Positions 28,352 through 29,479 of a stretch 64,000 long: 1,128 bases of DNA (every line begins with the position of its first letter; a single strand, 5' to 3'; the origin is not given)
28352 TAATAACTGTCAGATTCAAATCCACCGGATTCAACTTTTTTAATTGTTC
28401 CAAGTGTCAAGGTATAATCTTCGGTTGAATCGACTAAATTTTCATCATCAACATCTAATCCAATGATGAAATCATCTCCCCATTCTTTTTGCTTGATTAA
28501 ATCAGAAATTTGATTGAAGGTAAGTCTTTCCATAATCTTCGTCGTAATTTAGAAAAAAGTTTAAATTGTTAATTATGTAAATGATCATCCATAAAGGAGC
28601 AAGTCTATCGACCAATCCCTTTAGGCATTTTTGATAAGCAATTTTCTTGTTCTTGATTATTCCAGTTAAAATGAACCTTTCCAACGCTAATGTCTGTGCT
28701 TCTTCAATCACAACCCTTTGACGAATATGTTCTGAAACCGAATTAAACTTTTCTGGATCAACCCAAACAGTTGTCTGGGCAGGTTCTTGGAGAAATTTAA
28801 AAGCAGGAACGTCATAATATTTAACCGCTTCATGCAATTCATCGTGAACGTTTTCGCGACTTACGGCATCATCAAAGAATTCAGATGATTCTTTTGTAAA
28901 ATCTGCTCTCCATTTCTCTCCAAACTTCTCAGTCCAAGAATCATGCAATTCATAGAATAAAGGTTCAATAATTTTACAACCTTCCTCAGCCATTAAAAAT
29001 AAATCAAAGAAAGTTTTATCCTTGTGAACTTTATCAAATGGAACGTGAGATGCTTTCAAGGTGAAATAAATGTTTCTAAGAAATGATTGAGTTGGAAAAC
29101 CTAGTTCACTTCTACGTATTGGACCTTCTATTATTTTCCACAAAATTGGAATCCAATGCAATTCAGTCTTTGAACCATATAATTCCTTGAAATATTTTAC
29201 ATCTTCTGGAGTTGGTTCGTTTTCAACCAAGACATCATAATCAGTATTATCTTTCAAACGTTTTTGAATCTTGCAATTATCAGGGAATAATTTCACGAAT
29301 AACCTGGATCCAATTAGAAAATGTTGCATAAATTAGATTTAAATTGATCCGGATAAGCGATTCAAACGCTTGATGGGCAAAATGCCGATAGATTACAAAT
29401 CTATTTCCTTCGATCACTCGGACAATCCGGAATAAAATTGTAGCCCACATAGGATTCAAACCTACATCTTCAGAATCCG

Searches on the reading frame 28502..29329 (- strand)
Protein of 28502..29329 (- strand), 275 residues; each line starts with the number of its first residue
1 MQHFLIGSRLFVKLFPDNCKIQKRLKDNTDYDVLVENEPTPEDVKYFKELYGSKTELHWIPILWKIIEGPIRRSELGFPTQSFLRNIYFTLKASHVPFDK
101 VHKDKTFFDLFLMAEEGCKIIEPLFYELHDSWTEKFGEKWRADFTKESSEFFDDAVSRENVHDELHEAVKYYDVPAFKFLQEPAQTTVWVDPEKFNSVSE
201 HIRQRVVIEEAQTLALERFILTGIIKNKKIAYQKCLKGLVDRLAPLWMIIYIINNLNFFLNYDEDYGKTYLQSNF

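Call 12: search_protein_families(library=pfam, proteins=[window:28502-29329:-], max_evalue=0.01)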
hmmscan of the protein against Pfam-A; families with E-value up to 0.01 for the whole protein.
window:28502-29329:- (275 aa): 1 family
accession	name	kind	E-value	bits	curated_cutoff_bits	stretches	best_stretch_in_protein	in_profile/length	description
PF23940.1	DUF7275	-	4.1e-29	102.3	27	1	89-264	3-179/188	Domain of unknown function (DUF7275)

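Call 13: find_related_loci(query=window:28502-29329:-, collection=viral_contigs, flank=10000)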
Query window:28502-29329:- (275 aa) in viral_contigs; peptide patterns used: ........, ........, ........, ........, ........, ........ (x = any residue, [..] = any of these).
6 stretches matched a pattern, but none encodes a relative of the query by tblastn (E <= 1e-3).

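Call 14: find_encoding_contigs(protein=window:28502-29329:-, flank=10000, max_places=10)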
Protein window:28502-29329:- (275 aa): 3 contigs read that carry it; 1 place shown.
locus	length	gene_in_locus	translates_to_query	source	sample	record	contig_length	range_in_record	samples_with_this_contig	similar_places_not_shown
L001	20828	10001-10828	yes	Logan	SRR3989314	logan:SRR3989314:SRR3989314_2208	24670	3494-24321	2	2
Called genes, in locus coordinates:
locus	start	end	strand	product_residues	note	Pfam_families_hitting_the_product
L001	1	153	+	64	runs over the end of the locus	-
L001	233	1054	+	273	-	PF06067:DUF932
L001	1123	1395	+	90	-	-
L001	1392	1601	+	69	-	-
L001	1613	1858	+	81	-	-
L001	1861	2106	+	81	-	-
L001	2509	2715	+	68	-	-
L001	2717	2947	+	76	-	-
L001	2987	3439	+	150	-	-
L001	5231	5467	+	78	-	-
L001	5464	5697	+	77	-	-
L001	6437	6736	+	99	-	-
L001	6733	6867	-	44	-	-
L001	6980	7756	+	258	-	PF01145:Band_7 (weak)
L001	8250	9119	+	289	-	-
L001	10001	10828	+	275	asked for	PF23940:DUF7275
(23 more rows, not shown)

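Call 16: find_homologous_proteins(query=window:28502-29329:-, max_evalue=0.00001)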
Query window:28502-29329:- (275 aa): 66 proteins with E <= 0.00001 among 379 candidates.
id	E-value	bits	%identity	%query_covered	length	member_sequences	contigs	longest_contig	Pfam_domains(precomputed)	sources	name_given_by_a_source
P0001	1.1e-185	634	100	100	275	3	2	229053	PF23940.2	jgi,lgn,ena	-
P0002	5.2e-152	523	85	100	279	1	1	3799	PF23940.2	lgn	-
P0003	1.5e-151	522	84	99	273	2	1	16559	PF23940.2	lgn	-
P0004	2.6e-147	508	84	99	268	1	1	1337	PF23940.2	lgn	-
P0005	3.8e-141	488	81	99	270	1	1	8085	PF23940.2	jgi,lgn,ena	-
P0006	1.1e-138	480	78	99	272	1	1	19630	PF23940.2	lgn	-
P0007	8.9e-131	454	73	99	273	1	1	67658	PF23940.2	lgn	-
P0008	1.1e-120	420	68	99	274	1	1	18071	PF23940.2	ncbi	-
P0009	1.8e-120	420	69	98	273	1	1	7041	PF23940.2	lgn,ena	-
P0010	3.8e-118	412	68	100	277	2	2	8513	PF23940.2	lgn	-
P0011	9.7e-118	411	69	98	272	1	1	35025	PF23940.2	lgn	-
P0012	1.7e-117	410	68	99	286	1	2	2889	PF23940.2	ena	-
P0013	2.6e-115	403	68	97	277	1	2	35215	PF23940.2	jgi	-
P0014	1.3e-113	397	66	99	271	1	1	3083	PF23940.2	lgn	-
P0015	1.2e-112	394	67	97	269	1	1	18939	PF23940.2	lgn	-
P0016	4.5e-112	392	64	100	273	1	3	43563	PF23940.2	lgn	-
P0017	4.5e-109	382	66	97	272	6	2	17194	PF23940.2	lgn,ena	-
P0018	7.0e-109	382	66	97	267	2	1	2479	PF23940.2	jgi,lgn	jgi:hypothetical protein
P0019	9.6e-109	381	65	97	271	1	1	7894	PF23940.2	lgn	-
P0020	2.5e-106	373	65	95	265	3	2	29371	PF23940.2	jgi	jgi:hypothetical protein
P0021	6.3e-106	372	66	100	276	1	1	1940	PF23940.2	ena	-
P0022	9.4e-106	371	63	97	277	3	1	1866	PF23940.2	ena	-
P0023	1.4e-105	371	64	97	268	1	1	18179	PF23940.2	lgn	-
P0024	5.5e-105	369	64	97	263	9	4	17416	PF23940.2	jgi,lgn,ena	jgi:hypothetical protein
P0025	9.0e-104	365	63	98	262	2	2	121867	PF23940.2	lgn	-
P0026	1.5e-102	361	65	94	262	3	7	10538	PF23940.2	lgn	-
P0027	1.3e-101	358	61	97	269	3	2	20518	PF23940.2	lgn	-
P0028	1.9e-100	354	61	97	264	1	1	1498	PF23940.2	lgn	-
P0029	1.3e-99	351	59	95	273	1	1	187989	PF23940.2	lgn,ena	-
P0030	3.1e-99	350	65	93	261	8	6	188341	PF23940.2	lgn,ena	-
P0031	4.1e-99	350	62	94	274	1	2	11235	PF23940.2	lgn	-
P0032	8.9e-99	349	60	97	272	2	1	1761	PF23940.2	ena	-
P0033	1.7e-98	348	59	97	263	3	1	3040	PF23940.2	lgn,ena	-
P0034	2.1e-98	347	59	100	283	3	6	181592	PF23940.2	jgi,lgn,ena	jgi:hypothetical protein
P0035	2.5e-98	347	58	100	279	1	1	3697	PF23940.2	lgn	-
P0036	4.5e-98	346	58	95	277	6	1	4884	PF23940.2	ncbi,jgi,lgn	jgi:thiol-disulfide isomerase/thioredoxin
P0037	1.0e-97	345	60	97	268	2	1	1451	PF23940.2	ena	-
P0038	1.4e-97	345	58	99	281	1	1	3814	PF23940.2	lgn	-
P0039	3.5e-96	340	59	96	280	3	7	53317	PF23940.2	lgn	-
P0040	6.8e-96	339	58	98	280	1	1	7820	PF23940.2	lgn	-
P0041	4.0e-95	337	57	97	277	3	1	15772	PF23940.2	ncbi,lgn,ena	-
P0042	1.5e-92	328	61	95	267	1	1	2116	PF23940.2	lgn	-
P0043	1.0e-91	325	58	98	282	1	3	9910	PF23940.2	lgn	-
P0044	3.6e-90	320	60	97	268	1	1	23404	PF23940.2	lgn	-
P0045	5.8e-90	320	54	98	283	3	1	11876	PF23940.2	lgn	-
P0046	3.4e-89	317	59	96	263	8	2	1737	PF23940.2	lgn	-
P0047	7.0e-89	316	57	97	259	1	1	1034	PF23940.2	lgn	-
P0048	1.5e-88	315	57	96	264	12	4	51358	PF23940.2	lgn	-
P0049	4.2e-87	310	57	97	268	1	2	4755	PF23940.2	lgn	-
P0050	1.2e-86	309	60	93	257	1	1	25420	PF23940.2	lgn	-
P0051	4.8e-84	300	53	97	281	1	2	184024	PF23940.2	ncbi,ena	-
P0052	6.5e-84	300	56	95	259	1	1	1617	PF23940.2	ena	-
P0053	2.6e-83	298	54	98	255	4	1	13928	PF23940.2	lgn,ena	-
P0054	3.7e-76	274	52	97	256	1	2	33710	PF23940.2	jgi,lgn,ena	jgi:hypothetical protein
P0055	1.4e-71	259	63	68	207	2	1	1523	PF23940.2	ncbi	-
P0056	2.4e-71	259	54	95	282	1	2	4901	PF23940.2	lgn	-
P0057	4.0e-67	245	47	97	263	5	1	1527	PF23940.2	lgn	-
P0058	2.5e-66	242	48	97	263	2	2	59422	PF23940.2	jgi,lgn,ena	jgi:hypothetical protein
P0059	4.1e-66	241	47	97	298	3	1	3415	PF23940.2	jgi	jgi:hypothetical protein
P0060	5.5e-66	241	49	96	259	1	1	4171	PF23940.2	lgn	-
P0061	1.8e-62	229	49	97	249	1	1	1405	PF23940.2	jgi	jgi:hypothetical protein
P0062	2.3e-62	229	46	96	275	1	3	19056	PF23940.2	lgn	-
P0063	9.5e-62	227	46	96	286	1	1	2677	PF23940.2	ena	-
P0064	4.1e-59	218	55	68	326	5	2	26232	PF23940.2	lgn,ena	-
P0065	3.3e-54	202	58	61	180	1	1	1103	PF23940.2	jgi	jgi:hypothetical protein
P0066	1.8e-20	92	34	66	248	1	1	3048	PF23940.2,PF23942.2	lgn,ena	-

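Call 18: find_related_loci(query=A1, collection=viral_contigs, flank=10000)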
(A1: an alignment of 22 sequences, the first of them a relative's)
Query A1 (275 aa) in viral_contigs; peptide patterns used: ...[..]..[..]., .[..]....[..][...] (x = any residue, [..] = any of these).
356 stretches matched a pattern; 4 encode a relative of the query (tblastn E <= 1e-3); 4 distinct loci.
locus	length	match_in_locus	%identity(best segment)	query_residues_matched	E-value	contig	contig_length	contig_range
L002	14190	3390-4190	65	1-271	2e-117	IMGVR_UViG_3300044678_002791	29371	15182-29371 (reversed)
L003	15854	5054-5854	66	1-267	4e-114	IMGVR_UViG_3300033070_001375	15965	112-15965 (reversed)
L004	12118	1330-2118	58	1-262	4e-101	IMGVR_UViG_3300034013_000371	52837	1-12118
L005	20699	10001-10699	26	1-261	5e-15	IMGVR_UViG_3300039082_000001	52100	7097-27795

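Call 19: find_related_loci(query=A1, collection=metagenome_contigs, flank=10000)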
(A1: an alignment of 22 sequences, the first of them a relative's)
Query A1 (275 aa) in metagenome_contigs; peptide patterns used: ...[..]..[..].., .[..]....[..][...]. (x = any residue, [..] = any of these).
235 stretches matched a pattern; 6 encode a relative of the query (tblastn E <= 1e-3); 6 distinct loci.
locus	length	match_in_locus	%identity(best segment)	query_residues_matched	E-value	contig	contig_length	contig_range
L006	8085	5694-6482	81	1-271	2e-146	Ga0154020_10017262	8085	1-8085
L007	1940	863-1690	66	1-274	1e-118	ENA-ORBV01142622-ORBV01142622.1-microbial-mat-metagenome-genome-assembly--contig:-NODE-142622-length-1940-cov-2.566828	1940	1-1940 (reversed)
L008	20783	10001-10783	60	1-268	3e-106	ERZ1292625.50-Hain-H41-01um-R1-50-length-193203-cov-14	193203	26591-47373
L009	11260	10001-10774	59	1-265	4e-98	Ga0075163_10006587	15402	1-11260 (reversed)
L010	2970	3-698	67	45-274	1e-94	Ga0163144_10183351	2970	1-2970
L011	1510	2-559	56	88-270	2e-66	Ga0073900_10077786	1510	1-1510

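Call 20: find_encoding_contigs(protein=P0003, flank=10000, max_places=2)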
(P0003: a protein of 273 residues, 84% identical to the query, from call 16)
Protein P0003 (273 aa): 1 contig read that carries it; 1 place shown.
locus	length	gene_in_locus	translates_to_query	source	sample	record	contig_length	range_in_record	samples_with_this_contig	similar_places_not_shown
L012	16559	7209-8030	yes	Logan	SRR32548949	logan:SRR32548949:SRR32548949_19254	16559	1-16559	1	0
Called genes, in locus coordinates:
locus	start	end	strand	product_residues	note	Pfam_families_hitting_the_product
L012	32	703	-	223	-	-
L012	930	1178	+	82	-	-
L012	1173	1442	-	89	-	-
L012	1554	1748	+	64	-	-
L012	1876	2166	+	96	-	-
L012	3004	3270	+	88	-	-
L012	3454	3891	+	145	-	-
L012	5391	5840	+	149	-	-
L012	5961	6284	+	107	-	-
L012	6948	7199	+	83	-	-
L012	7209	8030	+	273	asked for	PF23940:DUF7275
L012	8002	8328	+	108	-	-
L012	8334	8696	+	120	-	-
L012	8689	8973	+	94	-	-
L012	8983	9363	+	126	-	-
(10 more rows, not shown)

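Call 21: find_encoding_contigs(protein=P0006, flank=10000, max_places=2)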
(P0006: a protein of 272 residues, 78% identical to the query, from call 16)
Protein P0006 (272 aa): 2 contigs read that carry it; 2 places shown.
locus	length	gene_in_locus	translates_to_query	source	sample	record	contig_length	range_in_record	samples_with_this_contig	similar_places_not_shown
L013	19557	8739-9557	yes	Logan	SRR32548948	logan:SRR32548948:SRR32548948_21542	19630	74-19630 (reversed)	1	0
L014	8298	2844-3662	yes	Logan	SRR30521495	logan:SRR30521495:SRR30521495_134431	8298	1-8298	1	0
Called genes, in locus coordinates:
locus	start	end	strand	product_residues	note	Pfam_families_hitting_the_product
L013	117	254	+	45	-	-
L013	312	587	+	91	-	-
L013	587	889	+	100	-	-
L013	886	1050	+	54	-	-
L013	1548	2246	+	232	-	-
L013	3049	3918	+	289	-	-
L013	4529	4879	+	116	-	-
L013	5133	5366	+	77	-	-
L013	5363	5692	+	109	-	-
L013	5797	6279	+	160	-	-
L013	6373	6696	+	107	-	-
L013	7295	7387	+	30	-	-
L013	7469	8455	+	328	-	PF24308:DUF7487 (weak)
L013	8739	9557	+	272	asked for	PF23940:DUF7275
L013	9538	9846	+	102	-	-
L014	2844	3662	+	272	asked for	PF23940:DUF7275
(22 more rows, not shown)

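Call 22: find_encoding_contigs(protein=P0007, flank=10000, max_places=2)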
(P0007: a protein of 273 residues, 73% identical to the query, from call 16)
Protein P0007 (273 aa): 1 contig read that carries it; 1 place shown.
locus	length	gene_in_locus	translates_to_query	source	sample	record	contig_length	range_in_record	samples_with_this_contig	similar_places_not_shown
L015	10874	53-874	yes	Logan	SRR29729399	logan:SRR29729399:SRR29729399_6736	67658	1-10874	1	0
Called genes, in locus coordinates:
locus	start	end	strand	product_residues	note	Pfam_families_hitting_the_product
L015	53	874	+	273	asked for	PF23940:DUF7275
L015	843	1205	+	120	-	-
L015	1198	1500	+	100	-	-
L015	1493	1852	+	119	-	-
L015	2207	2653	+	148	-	-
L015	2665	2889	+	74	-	-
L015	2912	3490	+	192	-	PF04308:RNaseH_like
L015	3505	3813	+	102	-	-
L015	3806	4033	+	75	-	-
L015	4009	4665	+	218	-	PF24894:Hexapep_GlmU, PF25084:LbH_EIF2B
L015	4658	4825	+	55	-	-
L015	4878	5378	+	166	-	-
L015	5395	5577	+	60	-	-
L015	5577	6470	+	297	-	PF01510:Amidase_2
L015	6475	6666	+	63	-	-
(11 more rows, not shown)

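Call 23: find_encoding_contigs(protein=P0011, flank=10000, max_places=2)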
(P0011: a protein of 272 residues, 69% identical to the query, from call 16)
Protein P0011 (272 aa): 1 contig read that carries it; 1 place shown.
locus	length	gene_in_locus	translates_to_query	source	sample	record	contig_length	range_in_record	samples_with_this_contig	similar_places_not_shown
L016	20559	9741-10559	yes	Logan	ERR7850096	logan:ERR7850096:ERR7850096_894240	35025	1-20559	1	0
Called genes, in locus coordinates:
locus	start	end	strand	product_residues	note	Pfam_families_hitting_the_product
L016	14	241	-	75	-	-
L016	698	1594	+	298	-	-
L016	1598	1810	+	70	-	-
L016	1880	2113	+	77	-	-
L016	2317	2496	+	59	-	-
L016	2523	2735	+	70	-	-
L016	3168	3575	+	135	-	-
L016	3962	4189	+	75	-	-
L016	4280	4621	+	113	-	-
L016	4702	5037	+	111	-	-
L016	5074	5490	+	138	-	PF08960:STIV_B116-like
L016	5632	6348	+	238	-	-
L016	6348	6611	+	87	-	-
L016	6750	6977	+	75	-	-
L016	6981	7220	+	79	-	-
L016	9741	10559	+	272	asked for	PF23940:DUF7275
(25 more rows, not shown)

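Call 26: find_encoding_contigs(protein=P0016, flank=10000, max_places=1)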
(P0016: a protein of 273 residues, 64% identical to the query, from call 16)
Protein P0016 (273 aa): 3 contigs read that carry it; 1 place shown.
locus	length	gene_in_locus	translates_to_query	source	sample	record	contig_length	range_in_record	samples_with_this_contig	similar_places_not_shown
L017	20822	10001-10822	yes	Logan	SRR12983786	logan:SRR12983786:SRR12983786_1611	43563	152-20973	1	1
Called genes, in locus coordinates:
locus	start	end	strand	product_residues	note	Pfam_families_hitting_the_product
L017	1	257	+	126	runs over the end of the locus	-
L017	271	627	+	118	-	-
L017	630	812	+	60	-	-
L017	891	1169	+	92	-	-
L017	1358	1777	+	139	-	-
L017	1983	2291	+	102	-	-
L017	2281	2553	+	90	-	-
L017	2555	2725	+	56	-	-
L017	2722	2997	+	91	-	-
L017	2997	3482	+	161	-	-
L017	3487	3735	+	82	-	-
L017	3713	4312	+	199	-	-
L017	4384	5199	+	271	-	PF06067:DUF932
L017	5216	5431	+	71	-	-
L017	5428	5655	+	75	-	-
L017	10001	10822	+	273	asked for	PF23940:DUF7275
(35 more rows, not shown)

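Call 27: find_encoding_contigs(protein=P0025, flank=10000, max_places=1)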
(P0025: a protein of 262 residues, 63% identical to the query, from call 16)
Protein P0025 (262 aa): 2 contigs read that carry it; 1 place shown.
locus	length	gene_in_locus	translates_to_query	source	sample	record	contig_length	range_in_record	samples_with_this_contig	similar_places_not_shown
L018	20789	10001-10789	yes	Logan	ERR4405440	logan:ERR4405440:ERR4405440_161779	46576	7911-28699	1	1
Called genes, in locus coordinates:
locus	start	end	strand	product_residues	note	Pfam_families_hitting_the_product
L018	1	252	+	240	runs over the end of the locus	-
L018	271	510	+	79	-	-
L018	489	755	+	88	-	-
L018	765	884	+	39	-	-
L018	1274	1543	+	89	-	-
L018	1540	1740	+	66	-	-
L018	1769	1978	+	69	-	-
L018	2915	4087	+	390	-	PF21189:PHA02142, PF09414:RNA_ligase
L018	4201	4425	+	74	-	-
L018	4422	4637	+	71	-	-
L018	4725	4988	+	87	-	-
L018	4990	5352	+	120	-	-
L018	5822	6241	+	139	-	PF24963:DUF7768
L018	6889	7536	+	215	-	-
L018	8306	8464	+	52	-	-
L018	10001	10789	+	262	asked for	PF23940:DUF7275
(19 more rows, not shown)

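Call 28: find_encoding_contigs(protein=P0029, flank=10000, max_places=1)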
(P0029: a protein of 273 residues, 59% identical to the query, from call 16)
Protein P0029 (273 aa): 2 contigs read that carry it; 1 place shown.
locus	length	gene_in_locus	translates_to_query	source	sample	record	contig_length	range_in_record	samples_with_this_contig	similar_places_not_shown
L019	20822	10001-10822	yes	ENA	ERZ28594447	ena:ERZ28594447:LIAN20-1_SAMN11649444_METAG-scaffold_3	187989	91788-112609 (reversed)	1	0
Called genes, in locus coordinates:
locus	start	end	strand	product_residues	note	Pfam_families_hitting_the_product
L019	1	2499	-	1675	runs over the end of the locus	-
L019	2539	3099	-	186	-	-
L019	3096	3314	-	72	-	-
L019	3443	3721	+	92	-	-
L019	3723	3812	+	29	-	-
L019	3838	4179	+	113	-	-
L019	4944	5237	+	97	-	-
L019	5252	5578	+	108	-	-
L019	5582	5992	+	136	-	-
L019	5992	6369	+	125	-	-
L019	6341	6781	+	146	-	PF13676:TIR_2 (weak)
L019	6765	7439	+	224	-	-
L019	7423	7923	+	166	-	-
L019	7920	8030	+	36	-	-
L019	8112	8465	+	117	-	-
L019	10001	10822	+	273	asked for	PF23940:DUF7275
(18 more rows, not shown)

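Call 29: find_encoding_contigs(protein=P0034, flank=10000, max_places=1)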
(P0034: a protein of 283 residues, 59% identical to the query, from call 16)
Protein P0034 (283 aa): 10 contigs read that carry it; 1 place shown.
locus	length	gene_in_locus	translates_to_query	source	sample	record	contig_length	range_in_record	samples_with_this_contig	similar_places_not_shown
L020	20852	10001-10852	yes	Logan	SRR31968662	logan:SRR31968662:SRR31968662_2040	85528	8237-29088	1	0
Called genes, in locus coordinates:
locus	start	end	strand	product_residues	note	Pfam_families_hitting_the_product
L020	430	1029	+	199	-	PF13392:HNH_3 (weak)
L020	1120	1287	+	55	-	-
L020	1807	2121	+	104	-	-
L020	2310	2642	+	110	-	-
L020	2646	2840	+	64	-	-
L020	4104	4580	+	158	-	-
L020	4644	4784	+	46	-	-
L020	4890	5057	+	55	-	-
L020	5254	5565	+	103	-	-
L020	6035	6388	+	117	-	-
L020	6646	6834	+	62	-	-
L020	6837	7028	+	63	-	-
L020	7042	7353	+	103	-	-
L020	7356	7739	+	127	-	-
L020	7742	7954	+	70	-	-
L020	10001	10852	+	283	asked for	PF23940:DUF7275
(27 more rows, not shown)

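Call 30: find_encoding_contigs(protein=P0051, flank=10000, max_places=1)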
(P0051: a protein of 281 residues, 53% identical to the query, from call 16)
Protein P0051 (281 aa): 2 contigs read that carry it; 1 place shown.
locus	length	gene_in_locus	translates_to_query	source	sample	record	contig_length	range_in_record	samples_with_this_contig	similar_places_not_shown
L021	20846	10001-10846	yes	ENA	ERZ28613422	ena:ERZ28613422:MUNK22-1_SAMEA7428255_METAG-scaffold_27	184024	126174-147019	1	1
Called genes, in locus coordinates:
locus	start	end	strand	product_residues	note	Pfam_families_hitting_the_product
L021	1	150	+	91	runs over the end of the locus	-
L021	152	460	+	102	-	-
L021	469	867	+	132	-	-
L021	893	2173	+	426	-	PF00535:Glycos_transf_2 (weak)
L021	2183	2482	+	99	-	-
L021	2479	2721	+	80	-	-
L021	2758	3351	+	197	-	PF00989:PAS (weak)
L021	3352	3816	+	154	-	-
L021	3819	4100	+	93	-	-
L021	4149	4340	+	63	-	-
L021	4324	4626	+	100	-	-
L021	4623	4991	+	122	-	-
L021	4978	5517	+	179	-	-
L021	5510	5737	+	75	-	-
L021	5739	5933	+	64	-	-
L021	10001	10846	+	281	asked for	PF23940:DUF7275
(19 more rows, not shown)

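Call 81: find_encoding_contigs(protein=P0002, flank=10000, max_places=2)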
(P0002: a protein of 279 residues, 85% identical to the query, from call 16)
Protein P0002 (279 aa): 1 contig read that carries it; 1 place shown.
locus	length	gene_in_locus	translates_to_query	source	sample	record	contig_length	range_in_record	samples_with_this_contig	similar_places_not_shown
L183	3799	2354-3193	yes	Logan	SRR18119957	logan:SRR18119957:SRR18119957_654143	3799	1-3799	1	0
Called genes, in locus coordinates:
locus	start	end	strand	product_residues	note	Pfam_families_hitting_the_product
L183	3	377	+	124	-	?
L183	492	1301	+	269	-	-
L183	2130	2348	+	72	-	-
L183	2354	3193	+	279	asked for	PF23940:DUF7275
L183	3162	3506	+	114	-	-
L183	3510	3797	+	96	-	?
